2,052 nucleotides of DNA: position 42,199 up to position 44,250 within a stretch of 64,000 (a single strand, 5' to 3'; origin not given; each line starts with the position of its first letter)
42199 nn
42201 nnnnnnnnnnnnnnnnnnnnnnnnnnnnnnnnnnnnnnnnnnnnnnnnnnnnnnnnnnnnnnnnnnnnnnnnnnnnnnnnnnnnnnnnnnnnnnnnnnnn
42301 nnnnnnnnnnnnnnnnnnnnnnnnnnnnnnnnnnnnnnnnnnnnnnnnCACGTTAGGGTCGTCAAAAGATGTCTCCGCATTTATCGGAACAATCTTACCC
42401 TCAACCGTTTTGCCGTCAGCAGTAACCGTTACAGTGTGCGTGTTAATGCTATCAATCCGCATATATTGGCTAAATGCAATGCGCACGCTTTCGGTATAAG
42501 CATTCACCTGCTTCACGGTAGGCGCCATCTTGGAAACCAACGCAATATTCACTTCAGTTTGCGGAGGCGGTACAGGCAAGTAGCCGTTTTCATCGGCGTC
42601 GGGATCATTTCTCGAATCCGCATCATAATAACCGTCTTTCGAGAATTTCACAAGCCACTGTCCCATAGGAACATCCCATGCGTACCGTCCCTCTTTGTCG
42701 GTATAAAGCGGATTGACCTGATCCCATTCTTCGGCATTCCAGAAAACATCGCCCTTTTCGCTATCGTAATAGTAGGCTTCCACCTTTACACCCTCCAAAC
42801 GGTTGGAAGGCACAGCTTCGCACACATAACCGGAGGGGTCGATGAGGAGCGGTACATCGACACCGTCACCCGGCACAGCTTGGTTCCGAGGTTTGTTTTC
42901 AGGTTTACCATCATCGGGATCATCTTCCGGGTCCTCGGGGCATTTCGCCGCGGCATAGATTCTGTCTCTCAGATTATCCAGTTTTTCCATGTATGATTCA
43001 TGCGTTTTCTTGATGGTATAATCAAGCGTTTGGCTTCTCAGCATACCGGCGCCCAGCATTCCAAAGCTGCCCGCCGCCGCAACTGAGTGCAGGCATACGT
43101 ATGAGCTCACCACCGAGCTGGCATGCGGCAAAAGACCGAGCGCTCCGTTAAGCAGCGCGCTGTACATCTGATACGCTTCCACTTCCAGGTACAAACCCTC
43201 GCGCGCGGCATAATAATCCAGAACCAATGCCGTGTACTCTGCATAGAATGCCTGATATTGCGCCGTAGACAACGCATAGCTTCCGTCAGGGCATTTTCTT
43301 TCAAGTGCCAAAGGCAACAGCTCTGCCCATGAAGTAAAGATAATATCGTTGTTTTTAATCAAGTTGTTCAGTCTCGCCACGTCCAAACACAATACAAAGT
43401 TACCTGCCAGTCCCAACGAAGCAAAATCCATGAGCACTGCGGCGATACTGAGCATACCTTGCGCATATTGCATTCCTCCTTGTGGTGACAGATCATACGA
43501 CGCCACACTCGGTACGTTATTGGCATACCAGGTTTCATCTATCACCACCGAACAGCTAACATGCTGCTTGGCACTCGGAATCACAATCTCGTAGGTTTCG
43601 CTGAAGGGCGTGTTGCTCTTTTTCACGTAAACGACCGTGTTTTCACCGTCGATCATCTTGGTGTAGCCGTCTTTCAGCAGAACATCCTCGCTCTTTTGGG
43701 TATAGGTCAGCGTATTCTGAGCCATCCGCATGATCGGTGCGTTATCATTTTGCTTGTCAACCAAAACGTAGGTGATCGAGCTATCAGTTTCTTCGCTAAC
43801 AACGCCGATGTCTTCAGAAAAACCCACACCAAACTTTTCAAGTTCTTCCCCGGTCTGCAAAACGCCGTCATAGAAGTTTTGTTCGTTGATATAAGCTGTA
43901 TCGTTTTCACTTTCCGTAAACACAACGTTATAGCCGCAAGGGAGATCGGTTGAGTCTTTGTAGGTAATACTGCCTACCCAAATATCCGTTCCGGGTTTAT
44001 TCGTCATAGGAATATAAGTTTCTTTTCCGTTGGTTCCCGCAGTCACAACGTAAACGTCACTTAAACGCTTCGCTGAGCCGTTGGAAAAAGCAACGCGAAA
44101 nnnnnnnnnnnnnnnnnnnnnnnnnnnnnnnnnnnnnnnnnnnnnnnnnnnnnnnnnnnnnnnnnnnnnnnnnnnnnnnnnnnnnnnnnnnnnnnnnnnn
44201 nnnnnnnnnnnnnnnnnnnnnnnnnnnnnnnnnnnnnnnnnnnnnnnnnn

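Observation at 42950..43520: Hydrophobic alpha-helical module embedded in the middle of the otherwise beta-rich giant protein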

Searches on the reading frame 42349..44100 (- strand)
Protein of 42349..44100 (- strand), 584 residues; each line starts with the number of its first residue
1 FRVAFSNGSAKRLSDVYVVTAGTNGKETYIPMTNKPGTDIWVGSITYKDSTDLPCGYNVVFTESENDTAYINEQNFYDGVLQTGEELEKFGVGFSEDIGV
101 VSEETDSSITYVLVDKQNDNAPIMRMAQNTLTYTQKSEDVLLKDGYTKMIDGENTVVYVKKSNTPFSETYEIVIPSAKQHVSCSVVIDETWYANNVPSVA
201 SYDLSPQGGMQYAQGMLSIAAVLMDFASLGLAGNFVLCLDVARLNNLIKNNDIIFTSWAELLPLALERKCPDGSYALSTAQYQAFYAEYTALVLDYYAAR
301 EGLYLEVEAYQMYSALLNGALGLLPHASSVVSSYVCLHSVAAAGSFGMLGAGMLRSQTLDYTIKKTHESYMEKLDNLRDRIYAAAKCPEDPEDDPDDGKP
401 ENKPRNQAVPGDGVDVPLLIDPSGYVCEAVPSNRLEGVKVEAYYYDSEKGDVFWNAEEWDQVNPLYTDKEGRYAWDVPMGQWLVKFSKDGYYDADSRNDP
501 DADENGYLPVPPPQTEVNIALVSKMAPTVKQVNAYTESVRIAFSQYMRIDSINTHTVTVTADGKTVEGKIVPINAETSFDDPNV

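Call 15: find_homologous_proteins(query=window:42349-44100:-)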
Query window:42349-44100:- (584 aa): 13 proteins with E <= 0.001 among 8000 candidates.
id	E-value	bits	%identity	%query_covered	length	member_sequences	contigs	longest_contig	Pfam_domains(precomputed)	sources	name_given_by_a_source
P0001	1.7e-67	246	47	44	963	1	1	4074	PF13287.13,PF13290.14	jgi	jgi:hypothetical protein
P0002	7.3e-57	211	59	28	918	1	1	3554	PF13287.13,PF13290.14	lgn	-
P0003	2.2e-36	144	51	25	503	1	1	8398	PF09479.17,PF13620.13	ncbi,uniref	ncbi:MAG: InlB B-repeat-containing protein, partial [Intestinibacter sp.]|uniref:InlB B-repeat-conta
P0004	1.6e-34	138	50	25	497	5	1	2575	PF02368.25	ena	-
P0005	1.8e-32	131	49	26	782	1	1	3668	PF00395.26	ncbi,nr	ncbi:MAG: S-layer homology domain-containing protein, partial [Oscillospiraceae bacterium]|nr:S-laye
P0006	1.7e-30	124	49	24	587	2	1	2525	PF13287.13,PF13290.14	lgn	-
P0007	1.7e-30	124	48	26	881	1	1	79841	PF13287.13,PF13290.14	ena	-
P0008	1.2e-26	112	43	27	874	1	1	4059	PF13715.13,PF13620.13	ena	-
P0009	1.0e-23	102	39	30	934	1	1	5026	PF13306.13,PF13855.13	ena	-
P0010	4.9e-23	100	37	30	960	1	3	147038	PF13306.13,PF13620.13,PF13855.13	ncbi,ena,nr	ncbi:MAG: leucine-rich repeat protein [Clostridia bacterium]|nr:leucine-rich repeat protein [Clostri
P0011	1.1e-21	95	43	28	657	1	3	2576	PF13620.13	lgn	-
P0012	4.8e-20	90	48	21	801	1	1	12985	PF00404.25,PF13620.13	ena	-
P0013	4.0e-11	60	31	24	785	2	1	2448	-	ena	-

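Call 42: predict_structure(alignment_id=A2)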
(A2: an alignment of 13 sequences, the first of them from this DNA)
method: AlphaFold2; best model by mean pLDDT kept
length: 488 residues; sequences in the alignment: 13
mean_pLDDT: 55.7   pTM: 0.33
mean pLDDT of the five models: 55.7, 53.4, 52.9, 52.4, 51.6
residues with pLDDT >= 90: 6; 70-90: 174; 50-70: 84; < 50: 224
segments of 3 or more residues with pLDDT < 50: 1-80, 87-93, 98-168, 258-281, 328-357, 448-452
pLDDT, mean of each block of 10 residues (from residue 1): 28 25 24 23 27 27 26 36 49 46 40 38 29 31 36 37 44 61 65 69 75 81 86 76 66 53 39 38 54 73 84 87 66 36 33 42 73 87 83 73 82 72 87 76 63 66 79 81 56
secondary structure, 60 per line:
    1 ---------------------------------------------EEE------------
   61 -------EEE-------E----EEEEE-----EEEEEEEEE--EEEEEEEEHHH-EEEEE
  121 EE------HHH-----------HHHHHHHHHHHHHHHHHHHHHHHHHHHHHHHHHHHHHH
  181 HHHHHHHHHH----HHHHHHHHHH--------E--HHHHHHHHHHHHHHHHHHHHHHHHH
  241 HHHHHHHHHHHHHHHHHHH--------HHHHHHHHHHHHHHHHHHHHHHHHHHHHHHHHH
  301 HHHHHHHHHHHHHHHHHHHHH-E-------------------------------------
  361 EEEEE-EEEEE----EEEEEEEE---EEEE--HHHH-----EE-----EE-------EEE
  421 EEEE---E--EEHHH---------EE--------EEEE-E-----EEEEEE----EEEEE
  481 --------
elements in order: E46-48 E68-70 E83-87 E93-101 E104-111 E116-122 H143-190 H195-204 H216-259 H268-321 E361-365 E367-371 E376-383 E387-390 H393-396 E418-424 E455-458 E466-471 E476-480

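Call 45: fold_search(model_id=the predicted structure, library=pdb)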
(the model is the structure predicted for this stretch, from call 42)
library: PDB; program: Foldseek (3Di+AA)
matches with E <= 10: 415; with E <= 0.001: 0
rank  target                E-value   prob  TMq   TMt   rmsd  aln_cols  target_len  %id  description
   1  5aq0_B                4.7e-03  1.00  0.14  0.71   4.8       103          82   14  The structure of the Transthyretin-like domain of the first catalytic domain of the HUMAN Carboxypeptidase D (released 2016-09-28)
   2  9h68_B                8.2e-03  1.00  0.12  0.14   2.9        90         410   16  Crystal Structure of the spore gernation lytic transglycosylase SleC from Clostridioides difficile in its zymogenic fo (released 2025-02-12)
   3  5aq0_A                1.7e-02  1.00  0.13  0.67   5.0        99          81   15  The structure of the Transthyretin-like domain of the first catalytic domain of the HUMAN Carboxypeptidase D (released 2016-09-28)
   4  3mn8_D                2.0e-02  1.00  0.14  0.18   4.0       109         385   19  Structure of Drosophila melanogaster carboxypeptidase D isoform 1B short (released 2010-07-28)
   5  1qmu_A                2.8e-02  1.00  0.13  0.17   4.9       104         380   16  Duck carboxypeptidase D domain II (released 2000-10-13)
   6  4q14_A                3.2e-02  1.00  0.11  0.40   2.6        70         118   14  Crystal structure of 5-hydroxyisourate hydrolase from Brucella melitensis (released 2014-05-21)
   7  2ww8                  3.2e-02  0.98  0.15  0.09  11.1       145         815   10  Structure of the pilus adhesin (RrgA) from Streptococcus pneumoniae (released 2010-01-19)
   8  3mn8_C                3.3e-02  1.00  0.14  0.18   4.0       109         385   19  Structure of Drosophila melanogaster carboxypeptidase D isoform 1B short (released 2010-07-28)
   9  2g5u_B                3.3e-02  0.99  0.14  0.51  10.7       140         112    9  Human Transthyretin (TTR) Complexed with Hydroxylated polychlorinated Biphenyl-4,4'-dihydroxy-3,3',5,5'-tetrachlorobip (released 2006-03-07)
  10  1sn0_A                3.7e-02  0.97  0.13  0.46  10.4       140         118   11  Crystal Structure Of Sea Bream Transthyretin in complex with thyroxine At 1.9A Resolution (released 2004-08-03)
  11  3mn8_A                4.2e-02  1.00  0.14  0.18   4.0       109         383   19  Structure of Drosophila melanogaster carboxypeptidase D isoform 1B short (released 2010-07-28)
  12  5ezp_E                4.2e-02  1.00  0.11  0.39   2.6        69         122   13  Human transthyretin (TTR) complexed with 4-hydroxy-chalcone (released 2016-01-27)
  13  3mn8_B                4.4e-02  1.00  0.15  0.18   4.0       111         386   19  Structure of Drosophila melanogaster carboxypeptidase D isoform 1B short (released 2010-07-28)
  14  1z7j_B                4.4e-02  1.00  0.11  0.40   2.6        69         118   13  Human transthyretin (also called prealbumin) complex with 3, 3',5,5'-tetraiodothyroacetic acid (t4ac) (released 2005-06-07)
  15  2nsm                  4.7e-02  1.00  0.12  0.15   4.9       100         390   17  Crystal structure of the human carboxypeptidase N (Kininase I) catalytic domain (released 2007-04-24)
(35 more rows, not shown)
